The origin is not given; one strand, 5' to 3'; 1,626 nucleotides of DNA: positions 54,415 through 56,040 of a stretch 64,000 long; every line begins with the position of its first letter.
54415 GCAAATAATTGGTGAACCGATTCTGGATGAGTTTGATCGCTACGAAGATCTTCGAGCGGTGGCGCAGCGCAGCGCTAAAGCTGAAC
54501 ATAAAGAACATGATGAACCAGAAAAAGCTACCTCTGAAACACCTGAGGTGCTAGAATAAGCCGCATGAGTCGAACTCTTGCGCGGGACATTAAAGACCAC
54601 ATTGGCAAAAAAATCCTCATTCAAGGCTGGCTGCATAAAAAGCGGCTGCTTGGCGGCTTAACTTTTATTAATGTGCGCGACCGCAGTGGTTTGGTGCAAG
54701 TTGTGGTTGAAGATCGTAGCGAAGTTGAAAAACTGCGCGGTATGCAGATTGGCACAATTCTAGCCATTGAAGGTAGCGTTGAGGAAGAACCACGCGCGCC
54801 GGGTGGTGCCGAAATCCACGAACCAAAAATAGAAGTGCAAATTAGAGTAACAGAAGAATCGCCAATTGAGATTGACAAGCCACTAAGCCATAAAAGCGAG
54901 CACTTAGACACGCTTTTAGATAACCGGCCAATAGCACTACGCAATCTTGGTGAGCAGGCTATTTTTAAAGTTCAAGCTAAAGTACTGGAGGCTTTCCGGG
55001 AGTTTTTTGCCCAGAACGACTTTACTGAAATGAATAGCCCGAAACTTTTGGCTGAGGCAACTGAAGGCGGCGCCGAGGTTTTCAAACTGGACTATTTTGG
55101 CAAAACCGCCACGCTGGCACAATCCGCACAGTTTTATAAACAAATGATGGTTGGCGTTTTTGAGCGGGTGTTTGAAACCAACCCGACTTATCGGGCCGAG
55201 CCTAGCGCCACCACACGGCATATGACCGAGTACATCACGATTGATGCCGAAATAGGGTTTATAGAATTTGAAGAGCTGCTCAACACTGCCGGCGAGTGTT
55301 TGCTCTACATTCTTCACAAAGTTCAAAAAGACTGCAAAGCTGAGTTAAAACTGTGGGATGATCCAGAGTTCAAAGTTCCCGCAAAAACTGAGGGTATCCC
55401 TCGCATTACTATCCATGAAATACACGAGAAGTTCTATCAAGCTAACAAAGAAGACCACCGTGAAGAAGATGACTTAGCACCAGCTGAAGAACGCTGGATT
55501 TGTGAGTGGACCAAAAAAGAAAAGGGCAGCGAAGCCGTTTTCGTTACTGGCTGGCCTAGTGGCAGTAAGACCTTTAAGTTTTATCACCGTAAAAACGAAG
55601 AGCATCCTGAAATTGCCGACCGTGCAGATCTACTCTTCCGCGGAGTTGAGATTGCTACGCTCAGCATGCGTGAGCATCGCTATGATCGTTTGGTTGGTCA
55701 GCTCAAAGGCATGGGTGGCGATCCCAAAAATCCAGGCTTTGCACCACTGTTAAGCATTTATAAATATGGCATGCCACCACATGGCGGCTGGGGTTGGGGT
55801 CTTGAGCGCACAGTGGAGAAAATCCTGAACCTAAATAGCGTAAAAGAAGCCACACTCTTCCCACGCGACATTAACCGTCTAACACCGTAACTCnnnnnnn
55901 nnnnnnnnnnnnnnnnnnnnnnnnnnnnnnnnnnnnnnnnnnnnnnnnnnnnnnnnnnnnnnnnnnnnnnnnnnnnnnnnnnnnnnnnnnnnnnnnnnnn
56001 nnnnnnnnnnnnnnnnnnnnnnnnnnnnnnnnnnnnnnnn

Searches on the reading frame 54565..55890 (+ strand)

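Call 43: search_protein_families(library=pfam, proteins=[window:54565-55890:+], max_evalue=0.00001)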
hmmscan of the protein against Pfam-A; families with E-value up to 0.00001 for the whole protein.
window:54565-55890:+ (441 aa): 2 families
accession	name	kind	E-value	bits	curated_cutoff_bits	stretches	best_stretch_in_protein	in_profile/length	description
PF00152.25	tRNA-synt_2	-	2.3e-69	234.3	25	1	115-435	3-307/308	tRNA synthetases class II (D, K and N)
PF01336.31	tRNA_anti-codon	-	4.8e-12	46.1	27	1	18-91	2-74/75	OB-fold nucleic acid binding domain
